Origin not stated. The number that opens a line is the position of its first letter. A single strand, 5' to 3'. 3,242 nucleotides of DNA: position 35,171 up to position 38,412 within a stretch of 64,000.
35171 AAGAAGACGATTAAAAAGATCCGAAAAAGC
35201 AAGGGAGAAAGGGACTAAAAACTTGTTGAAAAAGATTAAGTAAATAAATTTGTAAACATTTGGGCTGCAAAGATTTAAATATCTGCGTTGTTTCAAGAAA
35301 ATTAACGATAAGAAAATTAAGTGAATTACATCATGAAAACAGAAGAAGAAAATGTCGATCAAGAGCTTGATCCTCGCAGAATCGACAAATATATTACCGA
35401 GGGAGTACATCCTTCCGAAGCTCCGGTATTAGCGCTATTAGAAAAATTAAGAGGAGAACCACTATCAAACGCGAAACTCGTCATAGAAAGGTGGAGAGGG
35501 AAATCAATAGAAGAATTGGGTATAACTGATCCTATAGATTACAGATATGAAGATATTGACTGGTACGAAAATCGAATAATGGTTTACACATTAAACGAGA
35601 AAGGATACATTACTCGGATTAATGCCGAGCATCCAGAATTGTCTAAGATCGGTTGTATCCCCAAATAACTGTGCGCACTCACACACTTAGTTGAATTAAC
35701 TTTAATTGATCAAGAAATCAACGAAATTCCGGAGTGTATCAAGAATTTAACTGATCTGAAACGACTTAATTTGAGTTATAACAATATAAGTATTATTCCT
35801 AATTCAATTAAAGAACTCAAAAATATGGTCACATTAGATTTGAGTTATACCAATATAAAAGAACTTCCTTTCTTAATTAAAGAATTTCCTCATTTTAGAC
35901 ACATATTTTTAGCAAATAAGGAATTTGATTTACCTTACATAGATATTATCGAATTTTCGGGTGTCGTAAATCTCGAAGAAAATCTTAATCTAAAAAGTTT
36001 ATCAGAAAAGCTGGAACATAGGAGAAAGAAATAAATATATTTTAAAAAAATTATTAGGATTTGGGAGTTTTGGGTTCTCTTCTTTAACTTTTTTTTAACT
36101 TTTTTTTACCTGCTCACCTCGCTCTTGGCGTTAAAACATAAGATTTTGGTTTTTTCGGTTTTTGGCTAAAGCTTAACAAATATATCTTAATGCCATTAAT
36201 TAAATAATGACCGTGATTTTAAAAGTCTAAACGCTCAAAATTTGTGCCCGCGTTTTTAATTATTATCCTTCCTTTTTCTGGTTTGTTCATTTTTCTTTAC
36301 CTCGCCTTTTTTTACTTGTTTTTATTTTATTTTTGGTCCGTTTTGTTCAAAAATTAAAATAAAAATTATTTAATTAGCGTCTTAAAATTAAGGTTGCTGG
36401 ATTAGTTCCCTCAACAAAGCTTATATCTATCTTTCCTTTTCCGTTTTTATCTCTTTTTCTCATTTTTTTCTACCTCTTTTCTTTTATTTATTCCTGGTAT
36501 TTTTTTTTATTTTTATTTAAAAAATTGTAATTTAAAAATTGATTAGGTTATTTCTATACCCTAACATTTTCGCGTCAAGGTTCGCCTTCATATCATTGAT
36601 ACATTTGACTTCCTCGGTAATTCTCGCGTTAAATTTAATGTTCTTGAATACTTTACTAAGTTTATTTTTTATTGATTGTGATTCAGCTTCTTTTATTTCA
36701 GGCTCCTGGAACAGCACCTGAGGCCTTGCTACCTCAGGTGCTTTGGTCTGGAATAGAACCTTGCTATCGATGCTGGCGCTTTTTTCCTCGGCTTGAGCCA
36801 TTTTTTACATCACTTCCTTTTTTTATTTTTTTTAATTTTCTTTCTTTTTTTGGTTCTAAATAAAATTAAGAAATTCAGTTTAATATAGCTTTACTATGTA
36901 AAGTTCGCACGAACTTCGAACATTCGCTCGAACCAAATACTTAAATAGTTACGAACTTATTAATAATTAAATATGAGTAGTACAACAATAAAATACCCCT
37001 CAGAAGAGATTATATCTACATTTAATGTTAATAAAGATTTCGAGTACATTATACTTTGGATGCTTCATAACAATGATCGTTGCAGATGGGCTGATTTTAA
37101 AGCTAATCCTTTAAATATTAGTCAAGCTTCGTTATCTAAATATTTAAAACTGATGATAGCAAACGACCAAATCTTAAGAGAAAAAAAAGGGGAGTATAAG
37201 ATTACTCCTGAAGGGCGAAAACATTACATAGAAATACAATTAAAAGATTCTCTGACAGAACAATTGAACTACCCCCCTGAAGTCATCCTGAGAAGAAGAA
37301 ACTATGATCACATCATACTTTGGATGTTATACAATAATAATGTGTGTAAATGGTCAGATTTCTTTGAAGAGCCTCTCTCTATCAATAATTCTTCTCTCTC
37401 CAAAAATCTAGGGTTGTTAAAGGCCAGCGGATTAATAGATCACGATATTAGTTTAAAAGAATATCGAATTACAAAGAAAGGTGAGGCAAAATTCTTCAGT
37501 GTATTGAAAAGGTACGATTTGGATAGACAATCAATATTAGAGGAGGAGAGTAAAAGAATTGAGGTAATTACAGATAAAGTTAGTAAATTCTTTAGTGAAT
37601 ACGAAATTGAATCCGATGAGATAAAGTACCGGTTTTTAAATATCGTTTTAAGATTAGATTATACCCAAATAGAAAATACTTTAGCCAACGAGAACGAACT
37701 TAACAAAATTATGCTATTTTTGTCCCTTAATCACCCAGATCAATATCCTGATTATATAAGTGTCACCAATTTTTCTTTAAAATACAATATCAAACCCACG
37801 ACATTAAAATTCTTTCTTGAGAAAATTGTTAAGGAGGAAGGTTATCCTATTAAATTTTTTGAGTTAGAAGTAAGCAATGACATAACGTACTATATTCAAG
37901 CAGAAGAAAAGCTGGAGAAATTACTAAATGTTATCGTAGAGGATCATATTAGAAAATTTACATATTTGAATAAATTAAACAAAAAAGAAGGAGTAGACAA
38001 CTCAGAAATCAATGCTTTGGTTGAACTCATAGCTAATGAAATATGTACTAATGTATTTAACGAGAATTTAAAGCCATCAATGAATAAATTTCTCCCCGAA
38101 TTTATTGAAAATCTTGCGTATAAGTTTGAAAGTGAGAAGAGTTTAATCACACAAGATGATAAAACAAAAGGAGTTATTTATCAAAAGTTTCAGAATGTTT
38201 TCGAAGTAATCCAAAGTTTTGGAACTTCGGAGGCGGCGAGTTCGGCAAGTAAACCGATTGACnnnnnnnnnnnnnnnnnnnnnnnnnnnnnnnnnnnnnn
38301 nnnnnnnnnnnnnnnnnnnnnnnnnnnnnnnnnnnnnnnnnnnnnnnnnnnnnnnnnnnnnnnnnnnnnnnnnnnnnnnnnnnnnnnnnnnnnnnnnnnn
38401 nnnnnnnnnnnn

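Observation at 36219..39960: Double-wHTH/TPR protein divergent from a cluster of paralogous SD-led micro-ORFs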

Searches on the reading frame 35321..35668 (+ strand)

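Call 4: search_protein_families(library=pfam, proteins=[window:35321-35668:+], max_evalue=0.01)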
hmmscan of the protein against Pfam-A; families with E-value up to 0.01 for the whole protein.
window:35321-35668:+ (115 aa): 1 family
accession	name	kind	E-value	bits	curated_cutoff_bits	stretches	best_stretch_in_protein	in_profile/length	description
PF00886.24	Ribosomal_S16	-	0.009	16.4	27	0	59-87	22-52/62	Ribosomal protein S16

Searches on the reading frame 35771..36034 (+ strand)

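Call 4: search_protein_families(library=pfam, proteins=[window:35771-36034:+], max_evalue=0.01)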
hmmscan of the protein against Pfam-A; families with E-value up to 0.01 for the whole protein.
window:35771-36034:+ (87 aa): 4 families
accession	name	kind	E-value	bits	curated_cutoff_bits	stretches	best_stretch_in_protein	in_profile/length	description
PF12799.13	LRR_4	-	3.1e-08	34.1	27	2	2-36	9-43/44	Leucine Rich repeats (2 copies)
PF23598.1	LRR_14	-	3.1e-05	23.3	40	1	3-49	56-102/353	Leucine-rich repeat region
PF13855.12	LRR_8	-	0.004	17.3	27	0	2-29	33-61/61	Leucine rich repeat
PF00560.39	LRR_1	-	0.0097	16.3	20.6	0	19-36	2-20/23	Leucine Rich Repeat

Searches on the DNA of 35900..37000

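Call 18: search_rna_families(source=window, start=35900, end=37000, threshold=evalue, max_evalue=10)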
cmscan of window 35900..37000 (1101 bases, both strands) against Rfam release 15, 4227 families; matches with E-value up to 10: 5.
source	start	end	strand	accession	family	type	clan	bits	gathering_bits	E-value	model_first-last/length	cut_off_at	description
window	36646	36743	+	RF02701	PsrR1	Gene; sRNA;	-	20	42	0.57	1-79/79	no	Photosynthesis regulatory RNA1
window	35942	36033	+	RF02715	sno_ncR1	Gene; snRNA; snoRNA; HACA-box;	-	18.2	94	4.8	1-111/111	no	Small nucleolar RNA ncR1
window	36891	36991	+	RF01475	rli45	Gene; antisense;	-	17.2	60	9.3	1-78/78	no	Listeria snRNA rli45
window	36319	36365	+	RF03578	mir-3910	Gene; miRNA;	-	15.7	95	8.1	1-82/82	no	mir-3910 microRNA precursor family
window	36333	36366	-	RF02060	STnc410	Gene; sRNA;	-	12.9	50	6.1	1-158/158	no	Enterobacterial sRNA STnc410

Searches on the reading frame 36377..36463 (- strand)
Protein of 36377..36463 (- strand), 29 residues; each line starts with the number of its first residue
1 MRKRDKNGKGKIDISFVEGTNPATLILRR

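Call 57: list_cluster_members(proteins=[window:36377-36463:-, window:36222-36290:-, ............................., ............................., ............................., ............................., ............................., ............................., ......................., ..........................])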
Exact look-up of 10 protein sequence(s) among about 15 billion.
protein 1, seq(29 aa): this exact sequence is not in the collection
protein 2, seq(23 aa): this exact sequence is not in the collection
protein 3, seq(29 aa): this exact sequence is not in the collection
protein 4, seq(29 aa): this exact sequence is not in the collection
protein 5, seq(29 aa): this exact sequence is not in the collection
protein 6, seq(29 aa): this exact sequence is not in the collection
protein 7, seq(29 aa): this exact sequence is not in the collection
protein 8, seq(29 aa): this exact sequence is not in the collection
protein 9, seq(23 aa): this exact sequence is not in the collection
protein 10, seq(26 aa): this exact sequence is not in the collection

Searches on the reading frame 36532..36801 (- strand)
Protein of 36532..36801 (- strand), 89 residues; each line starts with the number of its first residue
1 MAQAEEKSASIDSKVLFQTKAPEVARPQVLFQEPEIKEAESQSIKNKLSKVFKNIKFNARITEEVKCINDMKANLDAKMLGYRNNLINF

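Call 4: search_protein_families(library=pfam, proteins=[window:36532-36801:-], max_evalue=0.01)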
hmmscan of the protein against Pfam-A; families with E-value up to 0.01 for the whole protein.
window:36532-36801:- (89 aa): 0 families

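Call 47: search_protein_families(library=ncbifam, proteins=[window:36532-36801:-], max_evalue=0.01)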
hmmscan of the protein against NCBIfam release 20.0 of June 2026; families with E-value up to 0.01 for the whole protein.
window:36532-36801:- (89 aa): 0 families

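Call 54: find_homologous_proteins(query=A3, max_evalue=0.001)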
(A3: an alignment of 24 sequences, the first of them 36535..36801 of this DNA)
Query A3 (24 sequences) (89 aa, profile of the alignment): 147 proteins with E <= 0.001 among 2084 candidates; the best 120 are listed.
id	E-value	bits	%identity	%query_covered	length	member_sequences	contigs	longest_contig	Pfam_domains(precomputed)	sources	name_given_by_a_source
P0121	4.8e-24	102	70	98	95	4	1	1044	PF27216.1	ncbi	-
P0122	5.5e-24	102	70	98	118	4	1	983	-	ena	-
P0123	6.3e-24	102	68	98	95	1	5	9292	-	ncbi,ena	-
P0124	6.5e-24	102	67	98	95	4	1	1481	-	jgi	-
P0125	3.7e-23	100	68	98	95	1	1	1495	-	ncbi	-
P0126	5.7e-23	99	68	98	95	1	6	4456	-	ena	-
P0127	8.7e-23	98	66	98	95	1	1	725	-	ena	-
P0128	9.3e-23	98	66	98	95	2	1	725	-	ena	-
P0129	1.1e-22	98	64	98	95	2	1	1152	-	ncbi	-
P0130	2.2e-22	97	66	98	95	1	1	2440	-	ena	-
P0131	2.3e-22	97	68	98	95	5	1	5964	-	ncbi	-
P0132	3.7e-22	96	64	98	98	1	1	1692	-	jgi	-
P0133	2.3e-21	94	61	100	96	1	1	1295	-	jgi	-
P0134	3.2e-21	93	68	98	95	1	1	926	-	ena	-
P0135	3.2e-21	93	100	100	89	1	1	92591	-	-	-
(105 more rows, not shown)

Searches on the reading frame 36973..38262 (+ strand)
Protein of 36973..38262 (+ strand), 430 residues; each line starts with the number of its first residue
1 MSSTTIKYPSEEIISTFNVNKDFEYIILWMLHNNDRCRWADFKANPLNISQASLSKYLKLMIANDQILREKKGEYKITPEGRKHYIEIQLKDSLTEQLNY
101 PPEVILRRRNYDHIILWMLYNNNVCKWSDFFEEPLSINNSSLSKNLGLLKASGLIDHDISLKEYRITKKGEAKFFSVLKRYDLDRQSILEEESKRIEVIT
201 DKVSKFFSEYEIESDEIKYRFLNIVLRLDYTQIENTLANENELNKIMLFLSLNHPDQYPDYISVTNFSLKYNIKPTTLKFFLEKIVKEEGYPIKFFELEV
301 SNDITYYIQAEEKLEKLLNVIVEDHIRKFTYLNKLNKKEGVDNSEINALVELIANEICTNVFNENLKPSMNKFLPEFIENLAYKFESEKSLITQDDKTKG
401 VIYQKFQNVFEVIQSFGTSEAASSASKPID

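Call 70: search_solved_structures(query=window:36973-38262:+, max_evalue=1)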
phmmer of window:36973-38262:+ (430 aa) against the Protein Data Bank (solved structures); distinct sequences matched with E-value up to 1: 2.
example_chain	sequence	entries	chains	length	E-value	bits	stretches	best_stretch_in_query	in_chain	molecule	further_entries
5ol1_A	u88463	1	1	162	0.23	13.8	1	117-239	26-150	DNA polymerase III subunit alpha,DNA polymerase III subunit alpha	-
4u64_A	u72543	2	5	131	0.7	12.2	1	128-189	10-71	Two component histidine kinase, GGDEF domain protein/EAL domain protein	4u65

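Call 73: search_solved_structures(query=A5, max_evalue=1)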
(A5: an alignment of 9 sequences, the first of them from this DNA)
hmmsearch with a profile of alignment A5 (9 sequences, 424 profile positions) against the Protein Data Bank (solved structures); distinct sequences matched with E-value up to 1: 14.
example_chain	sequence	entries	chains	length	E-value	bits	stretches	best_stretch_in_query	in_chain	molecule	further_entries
4rs8_A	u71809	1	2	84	0.007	18.5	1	25-85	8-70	AspA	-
5k5o_A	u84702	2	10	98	0.0092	18.1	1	25-92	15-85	AspA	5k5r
5k1y_C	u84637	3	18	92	0.01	17.9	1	25-89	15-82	AspA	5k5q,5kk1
5cvi_A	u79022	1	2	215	0.011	17.8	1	21-95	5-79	SloR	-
5aip_A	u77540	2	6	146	0.038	16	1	14-91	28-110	TRANSCRIPTIONAL REGULATOR, MARR FAMILY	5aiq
3b73_A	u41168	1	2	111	0.058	15.4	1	45-83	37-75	PhiH1 repressor-like protein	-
3df8_A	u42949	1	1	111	0.067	15.2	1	7-83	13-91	possible HxlR family transcriptional factor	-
4o5v_A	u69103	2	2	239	0.078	15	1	20-93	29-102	Iron-dependent transcription repressor related protein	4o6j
3jth_A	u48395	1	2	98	0.27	13.2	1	20-74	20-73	Transcription activator HlyU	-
5znx_A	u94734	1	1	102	0.32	13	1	20-74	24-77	Transcriptional activator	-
7bzd_A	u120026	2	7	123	0.38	12.7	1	1-83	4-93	HTH-type transcriptional activator HxlR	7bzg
7bze_A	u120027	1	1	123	0.53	12.3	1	1-83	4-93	HTH-type transcriptional activator HxlR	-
4k2e_A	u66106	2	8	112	0.56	12.2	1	18-78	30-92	Transcriptional activator HlyU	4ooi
5zr4_A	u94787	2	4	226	0.63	12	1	36-89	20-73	Metal-dependent transcriptional regulator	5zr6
